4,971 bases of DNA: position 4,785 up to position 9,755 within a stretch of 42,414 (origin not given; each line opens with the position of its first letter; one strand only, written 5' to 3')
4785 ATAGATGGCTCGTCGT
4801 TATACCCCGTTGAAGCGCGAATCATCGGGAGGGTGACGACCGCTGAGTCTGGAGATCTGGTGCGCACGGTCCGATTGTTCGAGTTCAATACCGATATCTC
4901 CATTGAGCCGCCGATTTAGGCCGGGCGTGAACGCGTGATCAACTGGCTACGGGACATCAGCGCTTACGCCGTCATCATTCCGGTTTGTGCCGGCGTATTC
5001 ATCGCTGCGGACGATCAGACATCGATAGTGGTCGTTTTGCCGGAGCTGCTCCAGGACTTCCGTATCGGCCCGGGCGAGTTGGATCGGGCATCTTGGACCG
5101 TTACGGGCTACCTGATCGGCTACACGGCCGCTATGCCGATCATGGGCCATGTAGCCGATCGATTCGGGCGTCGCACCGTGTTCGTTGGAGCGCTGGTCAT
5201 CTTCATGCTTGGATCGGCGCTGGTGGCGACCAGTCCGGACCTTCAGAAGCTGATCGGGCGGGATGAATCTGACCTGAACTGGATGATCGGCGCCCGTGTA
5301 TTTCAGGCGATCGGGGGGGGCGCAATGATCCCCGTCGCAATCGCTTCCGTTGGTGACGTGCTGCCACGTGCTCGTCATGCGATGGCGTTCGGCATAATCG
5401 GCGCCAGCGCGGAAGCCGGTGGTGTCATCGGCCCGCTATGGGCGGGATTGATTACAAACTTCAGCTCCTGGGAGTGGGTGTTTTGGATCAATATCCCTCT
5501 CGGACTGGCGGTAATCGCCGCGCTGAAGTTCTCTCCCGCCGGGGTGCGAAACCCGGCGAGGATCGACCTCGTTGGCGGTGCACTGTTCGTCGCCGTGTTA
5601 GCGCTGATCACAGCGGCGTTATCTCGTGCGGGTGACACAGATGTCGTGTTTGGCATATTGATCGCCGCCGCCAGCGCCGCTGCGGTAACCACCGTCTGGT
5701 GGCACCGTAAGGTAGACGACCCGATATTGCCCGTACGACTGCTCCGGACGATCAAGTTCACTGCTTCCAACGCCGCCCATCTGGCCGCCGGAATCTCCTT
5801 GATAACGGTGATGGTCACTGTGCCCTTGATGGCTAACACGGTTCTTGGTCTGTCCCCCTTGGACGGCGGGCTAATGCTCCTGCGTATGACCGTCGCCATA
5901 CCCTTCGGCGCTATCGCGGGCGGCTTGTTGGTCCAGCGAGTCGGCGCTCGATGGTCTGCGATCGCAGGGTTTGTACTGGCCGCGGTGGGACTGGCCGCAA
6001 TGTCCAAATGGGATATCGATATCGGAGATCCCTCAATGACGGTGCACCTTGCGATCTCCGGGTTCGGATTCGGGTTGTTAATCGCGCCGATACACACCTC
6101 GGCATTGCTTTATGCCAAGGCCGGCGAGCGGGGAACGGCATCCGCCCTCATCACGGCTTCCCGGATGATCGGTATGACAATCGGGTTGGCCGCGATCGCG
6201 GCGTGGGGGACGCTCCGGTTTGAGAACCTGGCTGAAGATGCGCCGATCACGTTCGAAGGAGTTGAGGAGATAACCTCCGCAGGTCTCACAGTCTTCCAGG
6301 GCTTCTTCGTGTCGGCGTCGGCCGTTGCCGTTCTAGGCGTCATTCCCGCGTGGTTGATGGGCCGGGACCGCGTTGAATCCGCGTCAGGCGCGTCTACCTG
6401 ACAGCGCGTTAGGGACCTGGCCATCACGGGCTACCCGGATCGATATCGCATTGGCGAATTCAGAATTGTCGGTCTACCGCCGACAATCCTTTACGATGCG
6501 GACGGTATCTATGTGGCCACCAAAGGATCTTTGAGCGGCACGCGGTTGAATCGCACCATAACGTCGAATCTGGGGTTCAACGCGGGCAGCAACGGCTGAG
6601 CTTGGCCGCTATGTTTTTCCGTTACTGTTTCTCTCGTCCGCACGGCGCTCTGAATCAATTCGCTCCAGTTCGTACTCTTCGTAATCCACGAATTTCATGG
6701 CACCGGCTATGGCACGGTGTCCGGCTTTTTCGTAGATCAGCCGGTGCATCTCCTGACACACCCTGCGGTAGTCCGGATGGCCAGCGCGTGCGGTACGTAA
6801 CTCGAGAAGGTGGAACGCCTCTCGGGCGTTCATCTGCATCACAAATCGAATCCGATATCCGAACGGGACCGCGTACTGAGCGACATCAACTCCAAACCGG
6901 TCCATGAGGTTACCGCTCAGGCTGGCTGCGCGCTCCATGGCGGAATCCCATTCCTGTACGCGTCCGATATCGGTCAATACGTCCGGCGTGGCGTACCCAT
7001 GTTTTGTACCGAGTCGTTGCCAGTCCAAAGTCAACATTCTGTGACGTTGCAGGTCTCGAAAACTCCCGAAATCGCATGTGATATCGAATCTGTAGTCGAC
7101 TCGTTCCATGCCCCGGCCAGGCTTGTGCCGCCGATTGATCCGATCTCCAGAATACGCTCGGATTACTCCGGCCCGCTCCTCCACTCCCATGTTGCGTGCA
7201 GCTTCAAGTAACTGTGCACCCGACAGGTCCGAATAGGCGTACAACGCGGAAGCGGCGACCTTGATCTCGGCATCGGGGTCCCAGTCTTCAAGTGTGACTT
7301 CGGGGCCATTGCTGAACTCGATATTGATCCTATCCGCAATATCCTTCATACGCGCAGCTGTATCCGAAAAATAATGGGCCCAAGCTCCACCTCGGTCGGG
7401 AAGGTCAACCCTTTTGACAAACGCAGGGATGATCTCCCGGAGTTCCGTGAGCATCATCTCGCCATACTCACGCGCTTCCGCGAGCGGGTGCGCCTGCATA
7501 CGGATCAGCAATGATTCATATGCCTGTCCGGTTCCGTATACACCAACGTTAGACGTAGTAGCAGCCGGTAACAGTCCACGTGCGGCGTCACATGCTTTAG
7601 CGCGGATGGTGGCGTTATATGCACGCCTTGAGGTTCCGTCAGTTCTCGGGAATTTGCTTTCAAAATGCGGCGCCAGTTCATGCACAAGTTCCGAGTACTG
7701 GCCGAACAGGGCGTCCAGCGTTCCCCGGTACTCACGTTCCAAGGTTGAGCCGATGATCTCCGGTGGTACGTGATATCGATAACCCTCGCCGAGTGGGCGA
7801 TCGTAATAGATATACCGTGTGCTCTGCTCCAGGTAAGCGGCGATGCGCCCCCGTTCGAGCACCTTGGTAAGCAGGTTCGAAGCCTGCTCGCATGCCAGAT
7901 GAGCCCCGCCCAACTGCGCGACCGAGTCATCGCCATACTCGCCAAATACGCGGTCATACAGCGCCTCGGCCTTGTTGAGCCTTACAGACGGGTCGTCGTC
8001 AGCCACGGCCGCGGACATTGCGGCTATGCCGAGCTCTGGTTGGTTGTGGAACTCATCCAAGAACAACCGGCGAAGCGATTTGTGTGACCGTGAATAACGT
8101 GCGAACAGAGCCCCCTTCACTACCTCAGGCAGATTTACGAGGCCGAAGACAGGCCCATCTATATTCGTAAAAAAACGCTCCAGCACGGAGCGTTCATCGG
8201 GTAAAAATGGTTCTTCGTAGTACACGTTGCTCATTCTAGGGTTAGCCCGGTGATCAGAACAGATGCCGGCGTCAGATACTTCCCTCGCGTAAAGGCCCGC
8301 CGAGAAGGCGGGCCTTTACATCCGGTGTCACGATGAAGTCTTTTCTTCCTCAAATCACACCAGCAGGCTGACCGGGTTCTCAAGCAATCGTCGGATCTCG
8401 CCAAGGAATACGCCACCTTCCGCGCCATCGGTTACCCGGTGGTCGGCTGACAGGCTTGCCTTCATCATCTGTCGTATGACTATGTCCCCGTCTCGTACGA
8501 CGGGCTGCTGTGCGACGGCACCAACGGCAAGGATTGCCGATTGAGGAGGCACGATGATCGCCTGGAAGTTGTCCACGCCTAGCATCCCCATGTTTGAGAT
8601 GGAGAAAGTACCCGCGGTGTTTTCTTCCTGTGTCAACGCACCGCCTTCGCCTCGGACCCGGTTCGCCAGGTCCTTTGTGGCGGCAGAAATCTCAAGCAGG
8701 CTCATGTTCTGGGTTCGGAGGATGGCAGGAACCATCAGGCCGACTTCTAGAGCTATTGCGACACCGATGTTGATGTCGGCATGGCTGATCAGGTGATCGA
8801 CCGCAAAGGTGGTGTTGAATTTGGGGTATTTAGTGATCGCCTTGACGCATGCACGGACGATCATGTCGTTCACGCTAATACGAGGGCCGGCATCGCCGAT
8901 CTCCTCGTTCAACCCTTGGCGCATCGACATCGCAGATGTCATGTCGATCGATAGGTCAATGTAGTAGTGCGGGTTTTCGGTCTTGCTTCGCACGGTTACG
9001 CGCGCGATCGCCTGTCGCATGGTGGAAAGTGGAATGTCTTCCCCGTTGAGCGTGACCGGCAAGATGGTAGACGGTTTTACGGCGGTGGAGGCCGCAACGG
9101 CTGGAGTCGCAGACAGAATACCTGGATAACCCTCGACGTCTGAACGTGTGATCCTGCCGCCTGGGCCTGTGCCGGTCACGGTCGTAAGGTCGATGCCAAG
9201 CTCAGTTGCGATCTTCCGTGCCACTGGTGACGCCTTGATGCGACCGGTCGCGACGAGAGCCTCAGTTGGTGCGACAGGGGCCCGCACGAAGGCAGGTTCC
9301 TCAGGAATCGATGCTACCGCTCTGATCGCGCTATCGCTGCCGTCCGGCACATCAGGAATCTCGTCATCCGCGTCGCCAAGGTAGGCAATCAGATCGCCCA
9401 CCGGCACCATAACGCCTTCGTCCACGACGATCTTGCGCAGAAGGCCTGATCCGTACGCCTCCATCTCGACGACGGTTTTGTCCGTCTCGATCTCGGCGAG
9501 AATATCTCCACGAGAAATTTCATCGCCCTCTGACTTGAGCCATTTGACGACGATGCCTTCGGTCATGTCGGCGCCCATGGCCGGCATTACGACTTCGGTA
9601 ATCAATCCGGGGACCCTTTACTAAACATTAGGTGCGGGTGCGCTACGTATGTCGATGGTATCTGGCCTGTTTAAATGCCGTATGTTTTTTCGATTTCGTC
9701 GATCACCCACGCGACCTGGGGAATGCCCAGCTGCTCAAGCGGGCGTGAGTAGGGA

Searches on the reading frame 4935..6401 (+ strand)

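Call 29: search_protein_families(library=pfam, proteins=[window:4935-6401:+], max_evalue=0.00001)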
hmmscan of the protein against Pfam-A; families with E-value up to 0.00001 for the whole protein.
window:4935-6401:+ (488 aa): 2 families
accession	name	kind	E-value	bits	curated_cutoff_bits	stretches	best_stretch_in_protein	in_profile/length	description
PF07690.21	MFS_1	-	5.8e-45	154.1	33.4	2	18-215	2-187/347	Major Facilitator Superfamily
PF00083.30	Sugar_tr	-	3.4e-08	33.2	22.3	1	52-201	48-192/452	Sugar (and other) transporter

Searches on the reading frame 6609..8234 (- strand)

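Call 29: search_protein_families(library=pfam, proteins=[window:6609-8234:-], max_evalue=0.00001)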
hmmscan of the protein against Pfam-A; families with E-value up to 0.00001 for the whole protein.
window:6609-8234:- (541 aa): 1 family
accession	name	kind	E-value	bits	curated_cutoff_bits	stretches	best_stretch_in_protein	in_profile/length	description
PF02511.20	Thy1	-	2e-41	142.3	24.8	2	318-503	6-188/191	Thymidylate synthase complementing protein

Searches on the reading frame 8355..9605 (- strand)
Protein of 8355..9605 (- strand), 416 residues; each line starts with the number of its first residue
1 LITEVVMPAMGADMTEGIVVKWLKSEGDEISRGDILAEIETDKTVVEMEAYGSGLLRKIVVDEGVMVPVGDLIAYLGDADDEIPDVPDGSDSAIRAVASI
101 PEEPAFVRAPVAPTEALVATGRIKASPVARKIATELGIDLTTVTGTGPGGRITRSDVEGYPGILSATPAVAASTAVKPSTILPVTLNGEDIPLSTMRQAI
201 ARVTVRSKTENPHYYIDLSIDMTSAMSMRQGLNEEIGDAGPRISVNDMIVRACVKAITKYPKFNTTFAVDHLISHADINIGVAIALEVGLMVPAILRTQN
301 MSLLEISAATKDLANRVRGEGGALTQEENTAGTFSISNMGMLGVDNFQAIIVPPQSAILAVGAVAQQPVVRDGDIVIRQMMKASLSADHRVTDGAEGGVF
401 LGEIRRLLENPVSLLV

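Call 29: search_protein_families(library=pfam, proteins=[window:8355-9605:-], max_evalue=0.00001)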
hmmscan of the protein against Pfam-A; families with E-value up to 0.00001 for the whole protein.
window:8355-9605:- (416 aa): 4 families
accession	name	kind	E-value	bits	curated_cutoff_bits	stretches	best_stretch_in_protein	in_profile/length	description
PF00198.28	2-oxoacid_dh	-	2.8e-72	243.3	23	1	189-415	5-231/232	2-oxoacid dehydrogenases acyltransferase (catalytic domain)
PF00364.28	Biotin_lipoyl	-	4e-18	65.4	22.1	1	4-76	2-73/73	Biotin-requiring enzyme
PF02817.22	E3_binding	-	4.7e-18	65.6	23.7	1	123-158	1-36/36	e3 binding domain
PF13533.13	Biotin_lipoyl_2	-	4.5e-06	26.8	29.8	0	16-40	8-32/32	Biotin-lipoyl like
